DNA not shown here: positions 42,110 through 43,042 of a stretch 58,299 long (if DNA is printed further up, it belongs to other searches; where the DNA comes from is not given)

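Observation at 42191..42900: Element A: promoter-like box, conserved 5' box, 12 x 21-bp array and conserved 3' box, preceding an orphan-family gene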

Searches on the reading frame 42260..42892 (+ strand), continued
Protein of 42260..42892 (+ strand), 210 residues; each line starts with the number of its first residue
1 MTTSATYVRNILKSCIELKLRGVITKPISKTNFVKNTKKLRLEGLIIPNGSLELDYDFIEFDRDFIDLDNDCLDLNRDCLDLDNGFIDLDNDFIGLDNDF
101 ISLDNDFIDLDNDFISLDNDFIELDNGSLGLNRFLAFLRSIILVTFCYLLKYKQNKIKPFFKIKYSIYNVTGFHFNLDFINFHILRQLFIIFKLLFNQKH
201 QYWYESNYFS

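Call 60: search_protein_representatives(alignment_id=A2)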
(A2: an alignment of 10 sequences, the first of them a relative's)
Query: 10 sequences, 167 profile positions. Proteins with E-value up to 0.001 (for the whole library): 30; up to 1e-10: 14; up to 1e-30: 6. The best 30 are listed.
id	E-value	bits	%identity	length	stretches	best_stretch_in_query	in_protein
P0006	4.5e-69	248.2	-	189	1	1-167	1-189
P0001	9.1e-68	243.9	-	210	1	1-167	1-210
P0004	1.7e-61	223.5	-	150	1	5-167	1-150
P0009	9.3e-41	156.1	-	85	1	84-167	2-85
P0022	9.6e-39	149.5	-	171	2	53-145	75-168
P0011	1.1e-37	146.1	-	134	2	79-157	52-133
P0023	1.4e-28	116.5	-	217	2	44-164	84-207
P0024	2.2e-28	115.8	-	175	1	1-166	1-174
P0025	1.7e-21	93.4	-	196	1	1-166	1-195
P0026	1.8e-20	90.0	-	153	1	3-166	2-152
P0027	7.7e-18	81.5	-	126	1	57-146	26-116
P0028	1.1e-15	74.5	-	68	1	1-68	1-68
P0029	7.7e-14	68.5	-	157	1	1-167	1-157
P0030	1.6e-12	64.2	-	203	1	1-167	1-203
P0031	1.9e-10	57.5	-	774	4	40-97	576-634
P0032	2.0e-10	57.4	-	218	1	1-166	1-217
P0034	1.2e-09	54.9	-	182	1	1-166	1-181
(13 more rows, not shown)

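Call 62: find_encoding_contigs(protein=P0030, flank=6000, max_places=3)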
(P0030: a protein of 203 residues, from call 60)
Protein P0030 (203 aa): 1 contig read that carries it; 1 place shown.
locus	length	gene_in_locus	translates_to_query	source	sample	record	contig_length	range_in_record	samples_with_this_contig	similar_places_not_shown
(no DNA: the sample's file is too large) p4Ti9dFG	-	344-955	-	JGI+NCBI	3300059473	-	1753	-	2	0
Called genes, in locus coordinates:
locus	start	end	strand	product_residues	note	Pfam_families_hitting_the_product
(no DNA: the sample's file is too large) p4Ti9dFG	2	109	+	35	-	?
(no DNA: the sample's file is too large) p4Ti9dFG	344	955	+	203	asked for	-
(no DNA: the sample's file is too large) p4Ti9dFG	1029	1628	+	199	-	-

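Call 64: list_cluster_members(proteins=[P0022, P0023, P0024, P0025, P0026, P0029, P0030, P0032, P0034, P0027])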
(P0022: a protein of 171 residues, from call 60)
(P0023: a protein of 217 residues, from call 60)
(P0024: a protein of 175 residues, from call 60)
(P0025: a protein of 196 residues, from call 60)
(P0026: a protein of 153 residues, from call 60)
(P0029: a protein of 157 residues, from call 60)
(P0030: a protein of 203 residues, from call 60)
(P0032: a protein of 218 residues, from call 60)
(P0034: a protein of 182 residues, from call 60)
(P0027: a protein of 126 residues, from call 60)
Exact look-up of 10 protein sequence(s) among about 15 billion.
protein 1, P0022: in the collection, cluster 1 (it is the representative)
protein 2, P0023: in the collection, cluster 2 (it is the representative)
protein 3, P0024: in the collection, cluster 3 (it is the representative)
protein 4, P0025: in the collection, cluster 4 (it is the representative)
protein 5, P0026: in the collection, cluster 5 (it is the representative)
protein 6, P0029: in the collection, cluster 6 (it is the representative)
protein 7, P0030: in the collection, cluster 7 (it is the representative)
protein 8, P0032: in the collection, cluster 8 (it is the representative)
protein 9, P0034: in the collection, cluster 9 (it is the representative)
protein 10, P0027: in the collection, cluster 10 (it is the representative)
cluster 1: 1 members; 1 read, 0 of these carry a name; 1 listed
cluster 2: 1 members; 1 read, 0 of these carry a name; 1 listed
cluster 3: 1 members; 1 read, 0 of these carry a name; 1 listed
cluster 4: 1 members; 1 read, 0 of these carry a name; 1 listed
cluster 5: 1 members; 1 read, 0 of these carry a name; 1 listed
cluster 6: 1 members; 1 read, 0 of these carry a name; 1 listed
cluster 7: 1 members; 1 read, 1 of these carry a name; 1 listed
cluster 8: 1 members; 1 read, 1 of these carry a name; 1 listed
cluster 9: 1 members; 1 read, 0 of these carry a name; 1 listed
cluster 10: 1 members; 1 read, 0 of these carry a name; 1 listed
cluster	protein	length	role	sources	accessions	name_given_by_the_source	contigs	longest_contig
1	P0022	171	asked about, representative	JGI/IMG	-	-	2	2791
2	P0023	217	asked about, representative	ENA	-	-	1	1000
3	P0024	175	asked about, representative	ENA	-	-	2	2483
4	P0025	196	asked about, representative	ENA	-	-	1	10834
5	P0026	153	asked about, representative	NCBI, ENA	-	-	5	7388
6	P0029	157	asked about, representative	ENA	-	-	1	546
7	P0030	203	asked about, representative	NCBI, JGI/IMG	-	hypothetical protein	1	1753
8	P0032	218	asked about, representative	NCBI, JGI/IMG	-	hypothetical protein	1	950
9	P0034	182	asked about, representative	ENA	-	-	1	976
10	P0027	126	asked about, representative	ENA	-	-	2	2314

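Call 65: find_encoding_contigs(protein=P0025, flank=8000, max_places=2)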
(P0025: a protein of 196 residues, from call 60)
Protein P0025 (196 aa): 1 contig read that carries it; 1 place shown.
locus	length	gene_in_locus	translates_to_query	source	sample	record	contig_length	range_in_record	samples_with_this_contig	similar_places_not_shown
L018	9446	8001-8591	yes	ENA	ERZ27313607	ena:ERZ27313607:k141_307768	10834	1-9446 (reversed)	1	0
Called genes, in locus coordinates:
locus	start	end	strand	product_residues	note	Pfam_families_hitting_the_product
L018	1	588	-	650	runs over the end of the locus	PF14849:YidC_periplas, PF02096:60KD_IMP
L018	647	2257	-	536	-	PF06418:CTP_synth_N, PF00117:GATase, PF07722:Peptidase_C26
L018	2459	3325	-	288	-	PF00140:Sigma70_r1_2, PF04542:Sigma70_r2, PF04539:Sigma70_r3, PF04545:Sigma70_r4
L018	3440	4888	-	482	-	PF00089:Trypsin, PF13365:Trypsin_2, PF00595:PDZ, PF13180:PDZ_2, PF12812:PDZ_1 (faint), PF17820:PDZ_6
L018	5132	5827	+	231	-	-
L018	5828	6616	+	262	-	PF01678:DAP_epimerase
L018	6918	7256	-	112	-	PF01797:Y1_Tnp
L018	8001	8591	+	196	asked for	-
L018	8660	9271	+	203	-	PF00041:fn3 (weak)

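Call 66: find_encoding_contigs(protein=P0026, flank=8000, max_places=4)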
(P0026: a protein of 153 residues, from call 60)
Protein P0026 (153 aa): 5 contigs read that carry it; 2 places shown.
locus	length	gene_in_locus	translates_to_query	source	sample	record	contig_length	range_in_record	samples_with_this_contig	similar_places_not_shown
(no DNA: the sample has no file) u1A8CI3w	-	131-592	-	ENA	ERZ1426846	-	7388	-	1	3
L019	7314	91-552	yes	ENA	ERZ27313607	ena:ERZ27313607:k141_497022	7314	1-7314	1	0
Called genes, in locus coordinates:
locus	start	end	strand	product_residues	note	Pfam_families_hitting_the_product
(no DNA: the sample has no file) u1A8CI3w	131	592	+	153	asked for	-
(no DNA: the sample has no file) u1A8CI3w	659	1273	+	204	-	-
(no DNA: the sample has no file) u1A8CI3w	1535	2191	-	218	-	PF16584:LolA_2 (weak), PF03548:LolA, PF17131:TP_0789-like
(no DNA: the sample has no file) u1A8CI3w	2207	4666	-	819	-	PF13491:FtsK_4TM, PF17854:FtsK_alpha, PF01580:FtsK_SpoIIIE, PF09397:FtsK_gamma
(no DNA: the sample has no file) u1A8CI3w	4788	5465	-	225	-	-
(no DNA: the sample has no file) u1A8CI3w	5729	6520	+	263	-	PF11551:Omp28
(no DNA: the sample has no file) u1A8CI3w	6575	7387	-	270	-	?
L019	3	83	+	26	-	?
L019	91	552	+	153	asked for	-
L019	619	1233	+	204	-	-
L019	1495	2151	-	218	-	PF16584:LolA_2 (weak), PF03548:LolA, PF17131:TP_0789-like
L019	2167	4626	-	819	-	PF13491:FtsK_4TM, PF17854:FtsK_alpha, PF01580:FtsK_SpoIIIE, PF09397:FtsK_gamma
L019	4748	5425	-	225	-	-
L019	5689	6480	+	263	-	PF11551:Omp28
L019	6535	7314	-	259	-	?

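Call 68: predict_structure(alignment_id=A2)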
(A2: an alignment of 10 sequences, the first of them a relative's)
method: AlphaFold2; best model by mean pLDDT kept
length: 210 residues; sequences in the alignment: 10
mean_pLDDT: 35.4   pTM: 0.21
mean pLDDT of the five models: 35.4, 34.6, 32.2, 31.5, 28.9
residues with pLDDT >= 90: 0; 70-90: 0; 50-70: 16; < 50: 194
segments of 3 or more residues with pLDDT < 50: 13-15, 19-183, 185-187, 191-210
pLDDT, mean of each block of 10 residues (from residue 1): 52 49 37 29 26 27 27 26 25 25 26 31 37 44 45 39 30 37 49 46 38
secondary structure, 60 per line:
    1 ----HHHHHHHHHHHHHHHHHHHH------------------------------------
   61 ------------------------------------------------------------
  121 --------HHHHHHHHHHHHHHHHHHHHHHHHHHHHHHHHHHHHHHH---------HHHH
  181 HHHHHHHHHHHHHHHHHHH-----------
elements in order: H5-24 H129-167 H177-199
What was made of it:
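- The AlphaFold2 model is uninformative (pLDDT 35, call 68).
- Tried and rejected: AlphaFold2 of ORF210 gave pLDDT 35 and was unusable (call 68).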

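Call 87: search_protein_families(library=phrogs, proteins=[window:42260-42892:+, L018:8001-8591:+, L019:91-552:+], max_evalue=0.1)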
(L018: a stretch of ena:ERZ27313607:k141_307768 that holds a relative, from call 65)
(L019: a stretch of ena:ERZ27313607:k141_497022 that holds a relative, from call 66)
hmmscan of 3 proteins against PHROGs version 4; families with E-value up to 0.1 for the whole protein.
window:42260-42892:+ (210 aa): 0 families

L018:8001-8591:+ (196 aa): 0 families

L019:91-552:+ (153 aa): 0 families

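Call 88: search_protein_families(library=padloc, proteins=[window:42260-42892:+, L018:8001-8591:+, L019:91-552:+], max_evalue=0.1)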
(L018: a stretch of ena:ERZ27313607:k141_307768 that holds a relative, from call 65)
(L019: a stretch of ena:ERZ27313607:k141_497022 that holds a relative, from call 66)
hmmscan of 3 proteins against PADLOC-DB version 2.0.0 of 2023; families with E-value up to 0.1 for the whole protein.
window:42260-42892:+ (210 aa): 0 families

L018:8001-8591:+ (196 aa): 0 families

L019:91-552:+ (153 aa): 0 families

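Call 100: search_solved_structures(query=A2, max_evalue=1)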
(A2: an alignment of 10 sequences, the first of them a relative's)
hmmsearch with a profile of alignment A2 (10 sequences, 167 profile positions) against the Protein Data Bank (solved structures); distinct sequences matched with E-value up to 1: 1.
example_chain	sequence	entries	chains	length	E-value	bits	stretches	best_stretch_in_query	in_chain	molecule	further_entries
9fqr_Xe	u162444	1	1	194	0.61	13.5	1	83-133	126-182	Cilia- and flagella-associated protein 97 domain containing 1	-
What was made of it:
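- On Any Pfam / NCBIfam / PHROG / PADLOC protein family (repeat ORF): A PDB sequence-profile search found nothing better than E = 0.61 (call 100).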
